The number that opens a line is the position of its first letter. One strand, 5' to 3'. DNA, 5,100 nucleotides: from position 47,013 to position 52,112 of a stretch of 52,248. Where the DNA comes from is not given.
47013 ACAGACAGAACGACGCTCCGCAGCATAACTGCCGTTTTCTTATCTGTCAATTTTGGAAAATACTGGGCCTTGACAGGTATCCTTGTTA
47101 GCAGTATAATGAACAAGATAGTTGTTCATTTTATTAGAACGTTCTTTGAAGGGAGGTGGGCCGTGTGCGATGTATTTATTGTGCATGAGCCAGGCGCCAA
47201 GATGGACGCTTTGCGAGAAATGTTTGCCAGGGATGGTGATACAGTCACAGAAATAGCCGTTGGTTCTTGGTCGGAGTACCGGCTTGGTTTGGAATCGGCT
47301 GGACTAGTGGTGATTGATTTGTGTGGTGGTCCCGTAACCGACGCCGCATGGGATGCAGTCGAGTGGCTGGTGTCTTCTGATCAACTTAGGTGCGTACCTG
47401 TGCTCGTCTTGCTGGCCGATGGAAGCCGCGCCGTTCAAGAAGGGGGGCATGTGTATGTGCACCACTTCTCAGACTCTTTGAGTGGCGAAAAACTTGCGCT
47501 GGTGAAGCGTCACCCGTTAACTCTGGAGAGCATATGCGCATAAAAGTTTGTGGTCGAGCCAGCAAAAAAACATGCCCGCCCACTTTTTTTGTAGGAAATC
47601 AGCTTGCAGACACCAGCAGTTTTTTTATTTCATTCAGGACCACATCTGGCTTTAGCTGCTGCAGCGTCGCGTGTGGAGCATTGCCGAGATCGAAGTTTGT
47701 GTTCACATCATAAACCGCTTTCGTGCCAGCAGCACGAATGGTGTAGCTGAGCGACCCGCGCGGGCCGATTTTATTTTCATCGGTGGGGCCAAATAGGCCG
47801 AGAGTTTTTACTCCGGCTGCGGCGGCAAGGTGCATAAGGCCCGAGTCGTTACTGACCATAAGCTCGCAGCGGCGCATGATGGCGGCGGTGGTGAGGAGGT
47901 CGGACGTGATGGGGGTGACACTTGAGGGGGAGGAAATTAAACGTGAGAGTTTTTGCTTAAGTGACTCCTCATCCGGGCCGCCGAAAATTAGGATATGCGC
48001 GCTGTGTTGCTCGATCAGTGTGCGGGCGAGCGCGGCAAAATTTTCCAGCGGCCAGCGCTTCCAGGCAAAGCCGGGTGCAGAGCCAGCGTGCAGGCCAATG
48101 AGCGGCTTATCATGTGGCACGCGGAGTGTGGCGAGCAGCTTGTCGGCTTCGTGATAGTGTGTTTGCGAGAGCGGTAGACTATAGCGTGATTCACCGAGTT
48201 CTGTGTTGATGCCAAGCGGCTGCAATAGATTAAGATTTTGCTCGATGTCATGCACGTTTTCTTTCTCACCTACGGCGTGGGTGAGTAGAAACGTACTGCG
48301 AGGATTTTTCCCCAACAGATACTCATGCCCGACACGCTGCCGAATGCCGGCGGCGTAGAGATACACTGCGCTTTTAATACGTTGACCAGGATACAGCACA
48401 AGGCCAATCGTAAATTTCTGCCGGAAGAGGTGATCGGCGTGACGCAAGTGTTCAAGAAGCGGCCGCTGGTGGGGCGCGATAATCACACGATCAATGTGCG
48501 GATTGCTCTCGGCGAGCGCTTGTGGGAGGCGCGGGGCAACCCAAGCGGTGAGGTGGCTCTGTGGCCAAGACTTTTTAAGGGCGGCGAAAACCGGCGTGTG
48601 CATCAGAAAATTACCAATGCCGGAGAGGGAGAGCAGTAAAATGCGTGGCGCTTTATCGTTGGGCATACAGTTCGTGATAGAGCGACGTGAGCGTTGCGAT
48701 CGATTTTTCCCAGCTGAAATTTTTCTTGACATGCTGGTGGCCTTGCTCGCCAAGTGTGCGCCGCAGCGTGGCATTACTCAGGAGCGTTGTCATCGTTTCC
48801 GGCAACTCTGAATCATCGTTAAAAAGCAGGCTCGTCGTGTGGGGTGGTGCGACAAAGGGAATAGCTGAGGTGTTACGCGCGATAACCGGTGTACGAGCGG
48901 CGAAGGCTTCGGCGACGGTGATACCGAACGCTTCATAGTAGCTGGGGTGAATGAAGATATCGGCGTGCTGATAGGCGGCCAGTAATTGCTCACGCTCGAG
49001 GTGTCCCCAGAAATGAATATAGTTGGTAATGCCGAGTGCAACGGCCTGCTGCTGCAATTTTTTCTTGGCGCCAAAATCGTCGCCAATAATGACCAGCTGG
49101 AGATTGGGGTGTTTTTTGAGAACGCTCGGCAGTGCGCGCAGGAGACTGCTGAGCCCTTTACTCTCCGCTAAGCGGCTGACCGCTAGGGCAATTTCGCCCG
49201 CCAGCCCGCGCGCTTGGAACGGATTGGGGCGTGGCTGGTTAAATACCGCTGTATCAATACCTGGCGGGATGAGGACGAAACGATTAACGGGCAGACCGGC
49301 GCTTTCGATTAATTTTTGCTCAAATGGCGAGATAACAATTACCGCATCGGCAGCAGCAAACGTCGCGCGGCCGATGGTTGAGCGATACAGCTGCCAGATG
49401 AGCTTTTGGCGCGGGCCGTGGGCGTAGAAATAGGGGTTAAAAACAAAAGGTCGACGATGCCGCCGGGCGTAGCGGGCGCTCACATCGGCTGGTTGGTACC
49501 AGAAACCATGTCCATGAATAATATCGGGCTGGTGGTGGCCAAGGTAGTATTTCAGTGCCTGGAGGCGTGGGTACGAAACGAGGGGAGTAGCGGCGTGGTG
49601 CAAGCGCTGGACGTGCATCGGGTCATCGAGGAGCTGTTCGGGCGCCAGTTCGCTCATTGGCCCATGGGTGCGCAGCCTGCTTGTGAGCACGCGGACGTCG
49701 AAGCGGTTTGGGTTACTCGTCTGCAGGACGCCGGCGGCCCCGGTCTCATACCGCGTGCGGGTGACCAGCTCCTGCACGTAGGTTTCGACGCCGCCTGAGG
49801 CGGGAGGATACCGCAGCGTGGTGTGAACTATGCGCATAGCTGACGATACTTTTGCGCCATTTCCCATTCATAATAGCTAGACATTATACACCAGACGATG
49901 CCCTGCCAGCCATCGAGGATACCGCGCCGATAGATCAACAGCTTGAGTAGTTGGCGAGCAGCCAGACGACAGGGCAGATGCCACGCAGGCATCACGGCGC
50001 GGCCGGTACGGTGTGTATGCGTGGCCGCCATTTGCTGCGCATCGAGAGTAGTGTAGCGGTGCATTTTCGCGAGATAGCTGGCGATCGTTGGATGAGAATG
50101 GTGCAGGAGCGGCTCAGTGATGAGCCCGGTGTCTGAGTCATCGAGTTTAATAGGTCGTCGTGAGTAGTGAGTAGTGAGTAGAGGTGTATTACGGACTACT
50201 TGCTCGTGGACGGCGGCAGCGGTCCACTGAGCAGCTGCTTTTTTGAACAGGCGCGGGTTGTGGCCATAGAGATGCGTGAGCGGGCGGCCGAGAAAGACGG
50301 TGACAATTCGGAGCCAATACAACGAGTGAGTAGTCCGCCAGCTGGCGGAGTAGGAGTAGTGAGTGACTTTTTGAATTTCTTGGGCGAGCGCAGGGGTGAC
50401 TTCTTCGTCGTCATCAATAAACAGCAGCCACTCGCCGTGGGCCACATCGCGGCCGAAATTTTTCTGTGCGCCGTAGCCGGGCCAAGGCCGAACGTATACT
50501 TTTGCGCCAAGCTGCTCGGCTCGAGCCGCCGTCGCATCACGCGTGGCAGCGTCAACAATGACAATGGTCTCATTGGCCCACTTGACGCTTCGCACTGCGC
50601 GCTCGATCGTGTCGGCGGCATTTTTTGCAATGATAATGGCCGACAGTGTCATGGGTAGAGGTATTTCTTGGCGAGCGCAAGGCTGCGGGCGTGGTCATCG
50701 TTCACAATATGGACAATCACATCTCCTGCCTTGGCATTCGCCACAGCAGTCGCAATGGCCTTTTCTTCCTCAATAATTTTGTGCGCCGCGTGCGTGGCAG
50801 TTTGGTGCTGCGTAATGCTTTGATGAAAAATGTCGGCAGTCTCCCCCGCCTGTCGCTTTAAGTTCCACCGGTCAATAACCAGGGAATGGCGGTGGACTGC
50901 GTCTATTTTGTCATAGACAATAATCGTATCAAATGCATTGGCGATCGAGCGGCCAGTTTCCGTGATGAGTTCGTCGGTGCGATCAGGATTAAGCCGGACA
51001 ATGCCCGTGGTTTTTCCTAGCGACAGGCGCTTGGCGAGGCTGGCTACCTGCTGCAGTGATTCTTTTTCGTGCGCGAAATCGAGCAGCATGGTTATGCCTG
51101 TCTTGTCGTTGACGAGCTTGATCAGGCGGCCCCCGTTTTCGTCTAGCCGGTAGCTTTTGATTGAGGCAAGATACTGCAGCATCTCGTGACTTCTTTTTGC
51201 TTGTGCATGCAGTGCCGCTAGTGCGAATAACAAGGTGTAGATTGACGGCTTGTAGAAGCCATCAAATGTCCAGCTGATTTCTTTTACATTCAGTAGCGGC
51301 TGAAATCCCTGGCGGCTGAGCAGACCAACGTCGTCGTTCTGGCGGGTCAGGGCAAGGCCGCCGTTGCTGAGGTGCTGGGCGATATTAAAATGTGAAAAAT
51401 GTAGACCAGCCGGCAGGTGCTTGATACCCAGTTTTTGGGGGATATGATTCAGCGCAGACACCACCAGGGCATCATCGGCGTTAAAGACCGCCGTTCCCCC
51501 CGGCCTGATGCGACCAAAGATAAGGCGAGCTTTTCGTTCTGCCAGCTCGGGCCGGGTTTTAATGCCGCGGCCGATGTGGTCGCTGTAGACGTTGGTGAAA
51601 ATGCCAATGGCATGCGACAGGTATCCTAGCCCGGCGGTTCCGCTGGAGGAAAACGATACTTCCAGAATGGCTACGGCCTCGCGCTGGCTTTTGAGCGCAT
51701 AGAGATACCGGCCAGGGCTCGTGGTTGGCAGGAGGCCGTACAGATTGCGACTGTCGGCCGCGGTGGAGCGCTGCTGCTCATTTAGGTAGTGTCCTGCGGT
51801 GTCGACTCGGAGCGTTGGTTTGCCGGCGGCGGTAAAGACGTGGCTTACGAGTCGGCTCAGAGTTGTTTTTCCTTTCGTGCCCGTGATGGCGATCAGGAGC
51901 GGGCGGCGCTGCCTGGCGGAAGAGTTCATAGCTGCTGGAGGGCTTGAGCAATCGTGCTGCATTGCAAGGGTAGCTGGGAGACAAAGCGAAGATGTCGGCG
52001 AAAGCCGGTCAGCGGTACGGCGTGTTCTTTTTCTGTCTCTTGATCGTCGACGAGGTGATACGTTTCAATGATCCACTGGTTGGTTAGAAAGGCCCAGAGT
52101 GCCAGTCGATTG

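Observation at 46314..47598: Self-contained divergent two-gene island with back-to-back near-consensus promoters: 157-aa unknown + degenerate receiver/TIR-like protein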

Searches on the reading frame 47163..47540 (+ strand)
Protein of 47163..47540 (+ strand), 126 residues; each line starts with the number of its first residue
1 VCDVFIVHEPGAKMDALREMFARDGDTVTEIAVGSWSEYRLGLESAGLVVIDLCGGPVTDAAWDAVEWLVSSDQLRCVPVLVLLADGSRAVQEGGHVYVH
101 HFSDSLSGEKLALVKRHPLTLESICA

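Call 7: search_protein_families(library=pfam, proteins=[window:47163-47540:+], max_evalue=1)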
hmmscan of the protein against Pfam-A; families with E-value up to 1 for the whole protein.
window:47163-47540:+ (126 aa): 0 families

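Call 8: search_protein_families(library=ncbifam, proteins=[window:47163-47540:+], max_evalue=1)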
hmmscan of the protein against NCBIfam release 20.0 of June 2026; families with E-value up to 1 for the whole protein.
window:47163-47540:+ (126 aa): 0 families

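Call 9: search_protein_families(library=padloc, proteins=[window:47163-47540:+], max_evalue=1)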
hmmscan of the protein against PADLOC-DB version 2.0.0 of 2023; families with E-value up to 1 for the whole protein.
window:47163-47540:+ (126 aa): 0 families

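Call 11: search_solved_structures(query=window:47163-47540:+, max_evalue=10)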
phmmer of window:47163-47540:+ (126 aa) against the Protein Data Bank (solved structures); distinct sequences matched with E-value up to 10: 1.
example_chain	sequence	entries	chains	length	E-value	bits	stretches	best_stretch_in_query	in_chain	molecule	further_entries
7szs_A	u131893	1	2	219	1.5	12.7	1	31-89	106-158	Probable GTP-binding protein EngB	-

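Call 13: find_homologous_proteins(query=window:47163-47540:+, max_evalue=0.01)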
Query window:47163-47540:+ (126 aa): 1 proteins with E <= 0.01 among 56 candidates.
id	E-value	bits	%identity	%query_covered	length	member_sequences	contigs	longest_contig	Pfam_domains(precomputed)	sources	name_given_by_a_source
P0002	1.3e-77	276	99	100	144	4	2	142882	-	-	-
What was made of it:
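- Checked: The NCBI gene call instead starts at ATG 47109 (144 aa, call 13).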

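Call 15: find_encoding_contigs(protein=P0002, flank=10000, max_places=10)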
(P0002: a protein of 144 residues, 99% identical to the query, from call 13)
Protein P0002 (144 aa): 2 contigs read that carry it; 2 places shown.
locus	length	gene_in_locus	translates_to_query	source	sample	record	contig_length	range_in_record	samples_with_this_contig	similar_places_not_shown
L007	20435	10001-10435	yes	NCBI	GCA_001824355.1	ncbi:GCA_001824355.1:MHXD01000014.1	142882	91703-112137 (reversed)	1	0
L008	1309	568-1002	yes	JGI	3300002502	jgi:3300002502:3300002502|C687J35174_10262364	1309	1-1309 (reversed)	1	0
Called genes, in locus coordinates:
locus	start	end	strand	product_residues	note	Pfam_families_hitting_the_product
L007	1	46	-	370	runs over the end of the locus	PF13439:Glyco_transf_4, PF13579:Glyco_trans_4_4, PF00534:Glycos_transf_1, PF13692:Glyco_trans_1_4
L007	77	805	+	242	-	-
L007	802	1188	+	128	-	PF10066:DUF2304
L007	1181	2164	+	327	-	PF01073:3Beta_HSD, PF01370:Epimerase, PF02719:Polysacc_synt_2, PF04321:RmlD_sub_bind, PF13460:NAD_binding_10 (weak), PF16363:GDP_Man_Dehyd, PF07993:NAD_binding_4, PF02719:Polysacc_synt_2 (weak)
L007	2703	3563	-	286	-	PF13578:Methyltransf_24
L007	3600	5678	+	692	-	-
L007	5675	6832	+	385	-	PF13439:Glyco_transf_4, PF13579:Glyco_trans_4_4, PF20706:GT4-conflict, PF00534:Glycos_transf_1, PF13692:Glyco_trans_1_4, PF13524:Glyco_trans_1_2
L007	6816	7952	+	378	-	PF13579:Glyco_trans_4_4 (weak), PF13439:Glyco_transf_4, PF20706:GT4-conflict, PF00534:Glycos_transf_1, PF13692:Glyco_trans_1_4, PF13524:Glyco_trans_1_2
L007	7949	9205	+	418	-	PF20706:GT4-conflict (faint), PF13439:Glyco_transf_4, PF13579:Glyco_trans_4_4, PF00534:Glycos_transf_1, PF13692:Glyco_trans_1_4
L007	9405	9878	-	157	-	-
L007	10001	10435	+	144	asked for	-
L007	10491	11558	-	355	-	PF01075:Glyco_transf_9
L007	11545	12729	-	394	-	PF13439:Glyco_transf_4, PF13579:Glyco_trans_4_4, PF20706:GT4-conflict, PF00534:Glycos_transf_1, PF13692:Glyco_trans_1_4, PF13524:Glyco_trans_1_2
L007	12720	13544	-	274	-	PF00535:Glycos_transf_2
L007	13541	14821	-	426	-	PF08245:Mur_ligase_M, PF02875:Mur_ligase_C (weak)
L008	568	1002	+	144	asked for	-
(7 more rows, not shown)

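Call 23: predict_structure(protein=window:47163-47540:+)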
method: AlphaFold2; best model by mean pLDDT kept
length: 126 residues; sequences in the alignment: 1
mean_pLDDT: 49.7   pTM: 0.45
mean pLDDT of the five models: 49.7, 48.5, 43.2, 40.4, 40.0
residues with pLDDT >= 90: 0; 70-90: 0; 50-70: 76; < 50: 50
segments of 3 or more residues with pLDDT < 50: 38-42, 91-126
pLDDT, mean of each block of 10 residues (from residue 1): 60 64 66 56 54 52 55 51 53 41 31 26 27
secondary structure, 60 per line:
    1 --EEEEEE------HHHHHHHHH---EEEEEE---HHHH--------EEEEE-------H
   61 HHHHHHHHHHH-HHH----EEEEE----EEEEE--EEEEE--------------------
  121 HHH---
elements in order: E3-8 H15-23 E27-32 H36-39 E48-52 H60-71 E80-84 E89-93 E96-100
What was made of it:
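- On Receiver domain (REC, Pfam Response_reg): The AF2 single-sequence model has pLDDT 49.7 with the pattern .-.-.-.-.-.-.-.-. (call 23).
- Tried and rejected: B's model has low confidence (call 23).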

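Call 28: fold_search(model_id=the predicted structure, library=pdb)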
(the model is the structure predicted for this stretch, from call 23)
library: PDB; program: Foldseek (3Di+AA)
matches with E <= 10: 801; with E <= 0.001: 0
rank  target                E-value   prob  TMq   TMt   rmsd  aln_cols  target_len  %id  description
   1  7puo_A                1.5e-01  0.23  0.30  0.29  11.6       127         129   17  Structure of a fused 4-OT variant engineered for asymmetric Michael addition reactions (released 2022-01-26)
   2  3ept_A                2.5e-01  0.85  0.35  0.10   6.3        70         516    7  Structure of the rebeccamycin biosynthetic enzyme RebC with reduced flavin (released 2008-12-09)
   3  6vvn_A                2.5e-01  0.33  0.36  0.37  10.7       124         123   12  F6 fused 4-OT wild type asymmetric trimer (released 2020-04-15)
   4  4o1i_D                2.6e-01  0.28  0.25  0.27  12.1        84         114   17  Crystal Structure of the regulatory domain of MtbGlnR (released 2014-04-23)
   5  1mav                  2.8e-01  0.28  0.25  0.27  13.4        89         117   16  CRYSTAL STRUCTURE OF THE RESPONSE REGULATOR DIVK AT PH 6.0 IN COMPLEX WITH MN2+ (released 2002-12-04)
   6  3c3m                  3.4e-01  0.25  0.26  0.27  13.1        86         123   17  Crystal structure of the N-terminal domain of response regulator receiver protein from Methanoculleus marisnigri JR1 (released 2008-02-05)
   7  6wje_D                3.6e-01  0.28  0.35  0.35  10.1       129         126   12  Copper resistance protein copG- Form 2 (released 2020-06-24)
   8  9fmn_B                4.1e-01  0.23  0.24  0.05  11.6        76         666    9  Structure of Human PADI6 (released 2024-10-02)
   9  2dsg_A                4.1e-01  0.10  0.20  0.11  10.4        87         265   16  Crystal structure of Lys26 to Arg mutant of Diphthine synthase (released 2006-12-30)
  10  6wje_A                4.4e-01  0.23  0.35  0.35   9.9       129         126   10  Copper resistance protein copG- Form 2 (released 2020-06-24)
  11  4o1i_A                4.4e-01  0.21  0.25  0.28  12.1        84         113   17  Crystal Structure of the regulatory domain of MtbGlnR (released 2014-04-23)
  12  3ept_B                5.0e-01  0.72  0.36  0.10   6.4        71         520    7  Structure of the rebeccamycin biosynthetic enzyme RebC with reduced flavin (released 2008-12-09)
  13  3kgk_B                5.3e-01  0.13  0.23  0.28  11.3       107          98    6  Crystal structure of ArsD (released 2010-02-16)
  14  7w9h_B                5.7e-01  0.18  0.26  0.26  13.4        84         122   18  Crystal structure of the receiver domain of the transcription regulator FleR from Pseudomonas aeruginosa (released 2022-12-14)
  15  6u0p_B                5.7e-01  0.14  0.24  0.06  12.6       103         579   14  Crystal structure of PieE, the flavin-dependent monooxygenase involved in the biosynthesis of piericidin A1 (released 2020-03-11)
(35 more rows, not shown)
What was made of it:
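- At least 8 of the top 50 weak Foldseek matches of B are receiver domains (call 28). The AF2 model of B has low confidence (pLDDT 49.7), and all Foldseek matches have E>0.1 (calls 23, 28).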

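Call 51: search_protein_representatives(protein=window:47163-47540:+)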
Query: 126 residues. Proteins with E-value up to 0.001 (for the whole library): 3; up to 1e-10: 1; up to 1e-30: 1. The best 3 are listed.
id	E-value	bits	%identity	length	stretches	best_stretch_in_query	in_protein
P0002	4.0e-78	276.3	99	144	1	1-126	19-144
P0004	2.0e-09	54.3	37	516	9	60-95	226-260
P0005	7.7e-04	36.2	41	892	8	33-68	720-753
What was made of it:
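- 47163..47543 (+): Gene B: 126-aa orphan alpha/beta protein, weakly receiver-like (pseudo-receiver-like). Asp52 sits at the acceptor position. No homologue in 1.84 billion representatives (call 51).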

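Call 72: search_dna_similar(query=window:47163-47540:+, collection=phages, mode=protein, max_evalue=1, max_rows=10)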
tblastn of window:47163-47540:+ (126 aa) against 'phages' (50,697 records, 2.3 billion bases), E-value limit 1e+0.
No match.

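Call 74: search_dna_similar(query=window:47163-47540:+, collection=plasmids, mode=protein, max_evalue=1, max_rows=10)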
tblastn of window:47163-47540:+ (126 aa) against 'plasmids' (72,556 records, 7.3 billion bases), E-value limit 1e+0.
No match.

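Call 75: search_protein_families(library=phrogs, proteins=[window:47163-47540:+], max_evalue=1)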
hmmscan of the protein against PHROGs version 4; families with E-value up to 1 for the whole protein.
window:47163-47540:+ (126 aa): 0 families

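Call 108: find_related_loci(query=window:47163-47540:+, collection=viral_contigs, flank=5000)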
Query window:47163-47540:+ (126 aa) in viral_contigs; peptide patterns used: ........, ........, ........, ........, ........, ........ (x = any residue, [..] = any of these).
14 stretches matched a pattern, but none encodes a relative of the query by tblastn (E <= 1e-3).

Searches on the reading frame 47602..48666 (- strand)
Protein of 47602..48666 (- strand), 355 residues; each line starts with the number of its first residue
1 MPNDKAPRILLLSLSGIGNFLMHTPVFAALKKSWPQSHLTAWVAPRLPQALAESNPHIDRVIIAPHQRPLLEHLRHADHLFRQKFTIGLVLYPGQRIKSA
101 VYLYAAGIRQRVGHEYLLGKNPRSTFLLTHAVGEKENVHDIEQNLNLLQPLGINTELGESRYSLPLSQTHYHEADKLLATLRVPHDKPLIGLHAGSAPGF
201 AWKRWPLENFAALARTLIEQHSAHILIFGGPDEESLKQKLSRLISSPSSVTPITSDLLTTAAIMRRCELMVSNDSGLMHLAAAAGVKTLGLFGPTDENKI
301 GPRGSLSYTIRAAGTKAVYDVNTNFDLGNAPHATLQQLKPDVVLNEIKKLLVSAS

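Call 30: find_related_loci(query=window:47602-48666:-, collection=genome_contigs, flank=10000)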
Query window:47602-48666:- (355 aa) in genome_contigs; peptide patterns used: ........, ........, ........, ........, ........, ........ (x = any residue, [..] = any of these).
56 stretches matched a pattern; 7 encode a relative of the query (tblastn E <= 1e-3); 7 distinct loci.
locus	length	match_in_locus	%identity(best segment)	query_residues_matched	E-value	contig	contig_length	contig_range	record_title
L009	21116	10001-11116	48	5-347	7e-103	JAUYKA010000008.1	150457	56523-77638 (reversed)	MAG: bacterium isolate C24_metabat.bin.173 C24_k141_1015808, whole genome shotgun sequence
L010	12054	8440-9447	46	5-349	7e-92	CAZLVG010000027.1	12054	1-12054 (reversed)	MAG TPA_asm: uncultured Candidatus Saccharibacteria bacterium isolate SRP141376_co1_332 genome assembly, contig: NODE_10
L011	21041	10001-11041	24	8-347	1e-21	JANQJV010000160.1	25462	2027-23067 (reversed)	MAG: Azospirillaceae bacterium isolate PL25a_bin.129 k99_1301276, whole genome shotgun sequence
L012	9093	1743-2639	26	8-313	3e-20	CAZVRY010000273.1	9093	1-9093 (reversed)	MAG TPA_asm: uncultured Verrucomicrobiota bacterium isolate SRP323723_co1_127 genome assembly, contig: NODE_6483_length_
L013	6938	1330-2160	26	9-294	3e-11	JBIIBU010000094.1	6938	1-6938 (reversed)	MAG: Flavobacteriales bacterium isolate ME2000-06-20pf_3300042868_group1_bin7 Rohwer_bin977_scaffold_13179_c1, whole gen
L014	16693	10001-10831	23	9-294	4e-11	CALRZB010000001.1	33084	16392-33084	MAG: Chryseobacterium gleum isolate JJ-MIK16A5-260-9-m2-bin117 genome assembly, contig: JJ-MIK16A5-260-C295, whole genom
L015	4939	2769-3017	27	11-92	1e-4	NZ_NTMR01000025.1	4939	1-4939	Pseudomonas abyssi strain MT5 contig25, whole genome shotgun sequence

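Call 36: search_protein_families(library=pfam, proteins=[L009:9525-9911:-, L010:7843-8373:-], max_evalue=10)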
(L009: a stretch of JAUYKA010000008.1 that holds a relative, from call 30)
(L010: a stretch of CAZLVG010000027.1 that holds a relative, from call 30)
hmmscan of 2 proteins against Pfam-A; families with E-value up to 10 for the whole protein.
L009:9525-9911:- (129 aa): 0 families

L010:7843-8373:- (177 aa): 1 family
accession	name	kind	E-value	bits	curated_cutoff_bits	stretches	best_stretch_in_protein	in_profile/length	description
PF14217.11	DUF4327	-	0.11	13.1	27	1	112-140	18-46/67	Domain of unknown function (DUF4327)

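Call 37: find_homologous_proteins(query=L009:9525-9911:-, max_evalue=0.01)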
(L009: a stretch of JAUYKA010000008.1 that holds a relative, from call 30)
Query L009:9525-9911:- (129 aa): 1 proteins with E <= 0.01 among 22 candidates.
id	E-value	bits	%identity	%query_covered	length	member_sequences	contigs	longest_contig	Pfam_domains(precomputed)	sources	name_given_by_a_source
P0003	4.2e-82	291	99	100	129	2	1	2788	-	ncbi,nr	ncbi:MAG: hypothetical protein U1C49_01805 [Candidatus Andersenbacteria bacterium]|nr:hypothetical p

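Call 55: find_related_loci(query=A2, collection=metagenome_contigs, flank=6000)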
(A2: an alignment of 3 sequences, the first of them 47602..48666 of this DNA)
Query A2 (355 aa) in metagenome_contigs; peptide patterns used: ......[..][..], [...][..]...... (x = any residue, [..] = any of these).
274 stretches matched a pattern; 13 encode a relative of the query (tblastn E <= 1e-3); 13 distinct loci.
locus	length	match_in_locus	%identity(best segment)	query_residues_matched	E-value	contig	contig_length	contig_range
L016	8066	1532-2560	53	3-347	3e-116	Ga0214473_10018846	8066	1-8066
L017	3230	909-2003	53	8-352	5e-119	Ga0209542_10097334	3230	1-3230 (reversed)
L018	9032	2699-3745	53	1-348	9e-116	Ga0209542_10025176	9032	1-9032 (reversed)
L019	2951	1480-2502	52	9-348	3e-117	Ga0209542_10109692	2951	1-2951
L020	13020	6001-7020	50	8-348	6e-110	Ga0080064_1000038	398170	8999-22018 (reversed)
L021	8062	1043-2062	50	8-348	1e-108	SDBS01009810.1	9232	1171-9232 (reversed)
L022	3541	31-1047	49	8-347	2e-108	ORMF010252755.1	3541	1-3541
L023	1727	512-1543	50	1-347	2e-108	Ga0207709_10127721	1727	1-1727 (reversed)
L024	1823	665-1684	46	1-349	2e-100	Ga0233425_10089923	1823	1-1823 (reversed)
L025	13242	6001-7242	42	9-355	5e-91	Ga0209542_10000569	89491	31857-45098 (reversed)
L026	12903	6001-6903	32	8-310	2e-43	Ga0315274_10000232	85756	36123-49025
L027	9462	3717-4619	28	1-302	3e-30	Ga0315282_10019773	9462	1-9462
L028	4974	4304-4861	29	8-197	8e-26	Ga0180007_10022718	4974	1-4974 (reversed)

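Call 75: search_protein_families(library=phrogs, proteins=[L018:1986-2468:-, L016:1021-1467:-], max_evalue=1)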
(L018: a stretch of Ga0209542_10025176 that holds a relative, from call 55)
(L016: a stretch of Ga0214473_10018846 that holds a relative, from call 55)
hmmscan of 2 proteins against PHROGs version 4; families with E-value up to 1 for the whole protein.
L018:1986-2468:- (161 aa): 1 family
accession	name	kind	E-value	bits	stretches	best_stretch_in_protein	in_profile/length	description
phrog_29741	-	unknown function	0.068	14.5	0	30-50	25-45/57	-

L016:1021-1467:- (149 aa): 0 families

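Call 106: search_protein_families(library=pfam, proteins=[L018:1986-2468:-, L020:7128-7517:+], max_evalue=0.01)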
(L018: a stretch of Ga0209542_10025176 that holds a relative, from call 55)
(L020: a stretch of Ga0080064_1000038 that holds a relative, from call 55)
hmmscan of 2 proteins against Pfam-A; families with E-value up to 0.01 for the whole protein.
L018:1986-2468:- (161 aa): 0 families

L020:7128-7517:+ (130 aa): 0 families

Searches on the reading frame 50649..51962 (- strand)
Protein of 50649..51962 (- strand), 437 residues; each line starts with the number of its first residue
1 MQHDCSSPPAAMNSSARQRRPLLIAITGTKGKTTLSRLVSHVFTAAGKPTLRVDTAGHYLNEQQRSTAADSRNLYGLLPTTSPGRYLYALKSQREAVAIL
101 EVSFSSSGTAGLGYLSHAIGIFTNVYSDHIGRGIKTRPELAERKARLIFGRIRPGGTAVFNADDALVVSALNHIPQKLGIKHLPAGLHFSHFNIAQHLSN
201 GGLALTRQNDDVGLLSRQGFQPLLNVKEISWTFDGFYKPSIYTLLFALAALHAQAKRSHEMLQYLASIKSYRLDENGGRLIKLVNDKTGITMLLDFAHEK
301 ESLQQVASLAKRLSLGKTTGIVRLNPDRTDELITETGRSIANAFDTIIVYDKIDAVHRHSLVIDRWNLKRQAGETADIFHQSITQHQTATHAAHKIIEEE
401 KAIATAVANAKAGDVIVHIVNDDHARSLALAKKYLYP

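Call 102: find_encoding_contigs(protein=window:50649-51962:-, flank=10000, max_places=1)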
Protein window:50649-51962:- (437 aa): no gene with exactly this product is on record in the collection.
